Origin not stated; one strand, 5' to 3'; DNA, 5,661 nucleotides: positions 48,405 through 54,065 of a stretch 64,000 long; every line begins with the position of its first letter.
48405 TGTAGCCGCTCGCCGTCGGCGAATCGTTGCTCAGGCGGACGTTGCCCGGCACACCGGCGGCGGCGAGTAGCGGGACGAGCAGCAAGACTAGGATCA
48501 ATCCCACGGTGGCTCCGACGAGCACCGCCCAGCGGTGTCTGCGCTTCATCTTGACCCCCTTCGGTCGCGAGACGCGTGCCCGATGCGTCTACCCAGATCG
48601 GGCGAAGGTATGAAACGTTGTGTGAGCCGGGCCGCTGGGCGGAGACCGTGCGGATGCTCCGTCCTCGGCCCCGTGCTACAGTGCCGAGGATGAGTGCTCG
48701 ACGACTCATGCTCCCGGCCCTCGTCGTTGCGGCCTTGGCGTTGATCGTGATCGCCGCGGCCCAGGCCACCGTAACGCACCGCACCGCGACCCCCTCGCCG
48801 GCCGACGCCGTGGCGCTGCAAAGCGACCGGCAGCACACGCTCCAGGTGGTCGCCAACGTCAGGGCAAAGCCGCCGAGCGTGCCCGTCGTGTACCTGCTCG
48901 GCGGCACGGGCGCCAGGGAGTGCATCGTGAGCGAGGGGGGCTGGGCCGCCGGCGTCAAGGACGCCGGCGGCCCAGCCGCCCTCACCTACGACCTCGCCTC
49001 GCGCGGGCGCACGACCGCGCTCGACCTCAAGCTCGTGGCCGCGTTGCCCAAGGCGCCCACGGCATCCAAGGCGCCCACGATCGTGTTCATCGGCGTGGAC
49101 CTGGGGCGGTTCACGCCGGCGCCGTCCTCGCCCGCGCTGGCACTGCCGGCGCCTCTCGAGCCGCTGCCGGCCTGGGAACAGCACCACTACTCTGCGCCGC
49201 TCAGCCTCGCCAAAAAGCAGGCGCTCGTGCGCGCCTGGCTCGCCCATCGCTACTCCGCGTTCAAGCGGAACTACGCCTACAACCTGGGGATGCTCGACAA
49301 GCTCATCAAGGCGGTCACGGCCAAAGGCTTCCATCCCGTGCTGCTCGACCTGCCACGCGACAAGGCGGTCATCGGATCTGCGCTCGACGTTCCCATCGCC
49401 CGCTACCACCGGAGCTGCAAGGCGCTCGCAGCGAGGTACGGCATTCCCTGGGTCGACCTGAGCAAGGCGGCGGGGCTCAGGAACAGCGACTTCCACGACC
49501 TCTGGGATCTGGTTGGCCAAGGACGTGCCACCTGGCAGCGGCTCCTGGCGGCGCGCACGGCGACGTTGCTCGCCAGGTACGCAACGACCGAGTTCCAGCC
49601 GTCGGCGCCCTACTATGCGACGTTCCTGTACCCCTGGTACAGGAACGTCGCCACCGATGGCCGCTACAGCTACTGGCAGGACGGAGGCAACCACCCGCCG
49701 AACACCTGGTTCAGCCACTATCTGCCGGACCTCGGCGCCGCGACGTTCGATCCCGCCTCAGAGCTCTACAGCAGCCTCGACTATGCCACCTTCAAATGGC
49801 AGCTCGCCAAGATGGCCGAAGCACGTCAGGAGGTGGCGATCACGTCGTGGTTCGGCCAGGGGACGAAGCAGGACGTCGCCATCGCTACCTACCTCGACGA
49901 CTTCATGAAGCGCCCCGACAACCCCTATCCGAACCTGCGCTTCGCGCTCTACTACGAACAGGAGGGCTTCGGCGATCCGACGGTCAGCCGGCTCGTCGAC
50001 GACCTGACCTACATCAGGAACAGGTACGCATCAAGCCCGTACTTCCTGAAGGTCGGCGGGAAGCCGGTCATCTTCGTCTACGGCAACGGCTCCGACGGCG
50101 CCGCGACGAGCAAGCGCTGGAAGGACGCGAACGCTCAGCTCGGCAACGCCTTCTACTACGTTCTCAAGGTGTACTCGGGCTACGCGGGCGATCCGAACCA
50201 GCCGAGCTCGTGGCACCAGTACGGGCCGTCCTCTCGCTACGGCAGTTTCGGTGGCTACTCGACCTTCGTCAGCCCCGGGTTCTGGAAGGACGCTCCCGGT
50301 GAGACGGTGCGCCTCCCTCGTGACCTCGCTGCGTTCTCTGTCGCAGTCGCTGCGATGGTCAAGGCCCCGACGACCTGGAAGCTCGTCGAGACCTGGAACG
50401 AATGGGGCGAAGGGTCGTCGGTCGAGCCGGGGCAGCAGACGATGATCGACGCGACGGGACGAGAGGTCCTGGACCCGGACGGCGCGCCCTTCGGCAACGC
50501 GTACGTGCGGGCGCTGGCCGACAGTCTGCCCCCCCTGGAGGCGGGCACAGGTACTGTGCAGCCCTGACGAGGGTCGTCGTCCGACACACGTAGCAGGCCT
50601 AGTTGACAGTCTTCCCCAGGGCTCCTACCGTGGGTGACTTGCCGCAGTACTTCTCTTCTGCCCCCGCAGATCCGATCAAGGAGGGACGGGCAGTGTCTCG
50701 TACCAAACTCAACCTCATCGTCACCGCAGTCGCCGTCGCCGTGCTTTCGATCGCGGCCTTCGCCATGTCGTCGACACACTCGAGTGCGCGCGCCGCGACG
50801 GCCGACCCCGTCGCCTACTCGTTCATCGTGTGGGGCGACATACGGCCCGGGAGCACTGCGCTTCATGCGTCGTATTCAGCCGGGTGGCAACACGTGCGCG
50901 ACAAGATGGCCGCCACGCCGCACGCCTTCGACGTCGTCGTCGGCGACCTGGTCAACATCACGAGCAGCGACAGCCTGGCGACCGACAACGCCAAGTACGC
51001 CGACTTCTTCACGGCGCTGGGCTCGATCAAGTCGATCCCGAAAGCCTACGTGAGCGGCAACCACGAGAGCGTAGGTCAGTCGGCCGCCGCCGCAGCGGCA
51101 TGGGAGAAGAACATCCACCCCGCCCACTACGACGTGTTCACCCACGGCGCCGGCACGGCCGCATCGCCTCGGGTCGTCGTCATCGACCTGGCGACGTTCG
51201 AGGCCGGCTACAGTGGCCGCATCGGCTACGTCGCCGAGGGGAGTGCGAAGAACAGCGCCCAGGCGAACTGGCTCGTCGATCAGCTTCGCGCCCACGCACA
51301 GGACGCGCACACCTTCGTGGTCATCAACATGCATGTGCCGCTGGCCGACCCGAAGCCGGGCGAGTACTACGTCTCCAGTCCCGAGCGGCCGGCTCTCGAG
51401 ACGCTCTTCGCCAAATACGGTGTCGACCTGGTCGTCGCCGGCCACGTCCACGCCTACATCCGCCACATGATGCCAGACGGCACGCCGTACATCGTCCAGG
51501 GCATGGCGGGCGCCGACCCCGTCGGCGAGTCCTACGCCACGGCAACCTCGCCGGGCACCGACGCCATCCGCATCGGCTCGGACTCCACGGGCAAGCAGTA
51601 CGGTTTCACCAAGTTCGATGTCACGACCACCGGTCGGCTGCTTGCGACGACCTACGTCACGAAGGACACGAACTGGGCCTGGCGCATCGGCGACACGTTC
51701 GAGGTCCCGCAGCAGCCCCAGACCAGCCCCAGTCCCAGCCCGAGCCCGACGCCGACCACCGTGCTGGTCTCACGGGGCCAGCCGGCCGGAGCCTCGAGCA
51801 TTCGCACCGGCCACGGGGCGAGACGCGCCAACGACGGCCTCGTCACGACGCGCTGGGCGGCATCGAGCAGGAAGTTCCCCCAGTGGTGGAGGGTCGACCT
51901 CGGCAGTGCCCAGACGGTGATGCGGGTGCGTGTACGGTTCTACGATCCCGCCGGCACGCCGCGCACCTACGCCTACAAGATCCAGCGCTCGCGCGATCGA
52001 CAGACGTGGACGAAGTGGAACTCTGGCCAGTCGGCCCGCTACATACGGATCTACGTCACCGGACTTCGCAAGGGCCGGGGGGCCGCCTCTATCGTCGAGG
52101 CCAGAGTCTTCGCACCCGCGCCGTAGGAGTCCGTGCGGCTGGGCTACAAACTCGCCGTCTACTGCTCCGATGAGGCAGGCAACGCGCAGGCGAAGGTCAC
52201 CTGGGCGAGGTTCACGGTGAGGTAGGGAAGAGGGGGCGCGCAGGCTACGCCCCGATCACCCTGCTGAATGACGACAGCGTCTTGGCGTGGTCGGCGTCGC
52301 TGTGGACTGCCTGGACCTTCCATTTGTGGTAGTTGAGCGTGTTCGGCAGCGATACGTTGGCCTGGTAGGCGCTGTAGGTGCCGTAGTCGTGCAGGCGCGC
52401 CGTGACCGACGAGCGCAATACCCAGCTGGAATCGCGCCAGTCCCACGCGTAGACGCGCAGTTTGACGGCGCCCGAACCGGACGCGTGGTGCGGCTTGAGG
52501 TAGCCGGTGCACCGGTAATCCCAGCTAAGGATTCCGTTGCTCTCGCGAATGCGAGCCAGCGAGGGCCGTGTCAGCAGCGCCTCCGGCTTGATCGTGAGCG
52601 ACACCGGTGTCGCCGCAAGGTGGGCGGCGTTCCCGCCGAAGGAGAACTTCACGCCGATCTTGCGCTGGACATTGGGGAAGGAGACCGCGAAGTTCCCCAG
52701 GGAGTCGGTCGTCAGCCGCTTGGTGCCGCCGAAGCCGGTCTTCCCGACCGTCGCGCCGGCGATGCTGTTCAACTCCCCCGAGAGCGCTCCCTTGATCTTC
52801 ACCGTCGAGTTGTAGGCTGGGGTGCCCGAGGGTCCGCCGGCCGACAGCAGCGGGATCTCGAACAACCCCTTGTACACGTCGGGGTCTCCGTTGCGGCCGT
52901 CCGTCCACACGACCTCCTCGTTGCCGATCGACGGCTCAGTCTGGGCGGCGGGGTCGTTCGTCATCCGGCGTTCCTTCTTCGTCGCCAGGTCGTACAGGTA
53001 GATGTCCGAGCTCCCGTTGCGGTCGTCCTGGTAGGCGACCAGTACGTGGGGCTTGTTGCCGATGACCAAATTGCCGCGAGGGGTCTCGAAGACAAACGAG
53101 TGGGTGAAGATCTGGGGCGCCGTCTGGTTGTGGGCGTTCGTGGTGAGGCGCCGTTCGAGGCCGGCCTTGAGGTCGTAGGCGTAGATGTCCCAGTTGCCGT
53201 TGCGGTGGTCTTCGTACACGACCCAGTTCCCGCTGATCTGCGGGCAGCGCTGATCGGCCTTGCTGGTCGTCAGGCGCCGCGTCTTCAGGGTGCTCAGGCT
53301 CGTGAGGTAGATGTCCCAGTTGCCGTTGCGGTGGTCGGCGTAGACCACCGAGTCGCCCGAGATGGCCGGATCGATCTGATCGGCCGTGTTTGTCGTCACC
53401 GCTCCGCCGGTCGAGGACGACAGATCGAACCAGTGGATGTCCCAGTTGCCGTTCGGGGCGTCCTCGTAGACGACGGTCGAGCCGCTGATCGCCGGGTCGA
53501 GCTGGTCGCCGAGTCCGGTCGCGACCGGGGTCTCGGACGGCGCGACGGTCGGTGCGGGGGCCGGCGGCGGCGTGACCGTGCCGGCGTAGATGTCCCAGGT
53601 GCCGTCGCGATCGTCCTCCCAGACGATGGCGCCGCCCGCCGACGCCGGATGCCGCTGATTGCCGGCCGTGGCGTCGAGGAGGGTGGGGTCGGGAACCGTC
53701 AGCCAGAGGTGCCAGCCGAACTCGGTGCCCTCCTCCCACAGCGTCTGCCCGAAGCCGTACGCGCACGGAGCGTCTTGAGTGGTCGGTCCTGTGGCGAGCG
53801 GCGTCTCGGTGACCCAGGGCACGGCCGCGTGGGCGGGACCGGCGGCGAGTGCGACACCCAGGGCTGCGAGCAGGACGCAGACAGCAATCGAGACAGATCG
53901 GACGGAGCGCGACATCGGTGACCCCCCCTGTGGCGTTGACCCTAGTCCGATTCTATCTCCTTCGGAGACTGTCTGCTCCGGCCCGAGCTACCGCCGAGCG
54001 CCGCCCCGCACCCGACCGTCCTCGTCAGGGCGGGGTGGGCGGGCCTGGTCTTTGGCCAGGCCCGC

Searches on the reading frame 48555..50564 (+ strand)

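Call 32: search_protein_families(library=pfam, proteins=[window:48555-50564:+], max_evalue=0.01)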
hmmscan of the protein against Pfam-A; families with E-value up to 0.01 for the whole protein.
window:48555-50564:+ (670 aa): 3 families
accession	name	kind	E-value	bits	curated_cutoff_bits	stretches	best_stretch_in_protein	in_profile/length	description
PF16317.11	Glyco_hydro_99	-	6.1e-10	39.2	33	1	353-511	5-163/341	Glycosyl hydrolase family 99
PF14307.12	Glyco_tran_WbsX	-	0.0009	19.2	25.1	0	609-628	322-341/350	Glycosyltransferase WbsX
PF13472.12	Lipase_GDSL_2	-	0.0033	18.4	32.9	0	125-317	17-164/178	GDSL-like Lipase/Acylhydrolase family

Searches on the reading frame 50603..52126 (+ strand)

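Call 32: search_protein_families(library=pfam, proteins=[window:50603-52126:+], max_evalue=0.01)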
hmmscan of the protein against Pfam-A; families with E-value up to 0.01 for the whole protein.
window:50603-52126:+ (507 aa): 3 families
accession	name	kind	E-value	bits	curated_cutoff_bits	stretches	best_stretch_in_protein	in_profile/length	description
PF22633.2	F5_F8_type_C_2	-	5.2e-16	59.5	27.8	1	408-474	1-67/91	NedA-like, galactose-binding domain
PF00754.31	F5_F8_type_C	-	2e-14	54.2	28.2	1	396-498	3-125/127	F5/8 type C domain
PF00149.33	Metallophos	-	4.9e-11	43.8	21.5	1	104-285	26-191/191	Calcineurin-like phosphoesterase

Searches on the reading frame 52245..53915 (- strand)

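Call 32: search_protein_families(library=pfam, proteins=[window:52245-53915:-], max_evalue=0.01)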
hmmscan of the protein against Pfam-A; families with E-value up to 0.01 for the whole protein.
window:52245-53915:- (556 aa): 1 family
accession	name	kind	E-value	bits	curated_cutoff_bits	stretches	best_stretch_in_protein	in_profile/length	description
PF07676.18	PD40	-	0.0002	21.7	20.9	0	172-203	3-37/38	WD40-like Beta Propeller Repeat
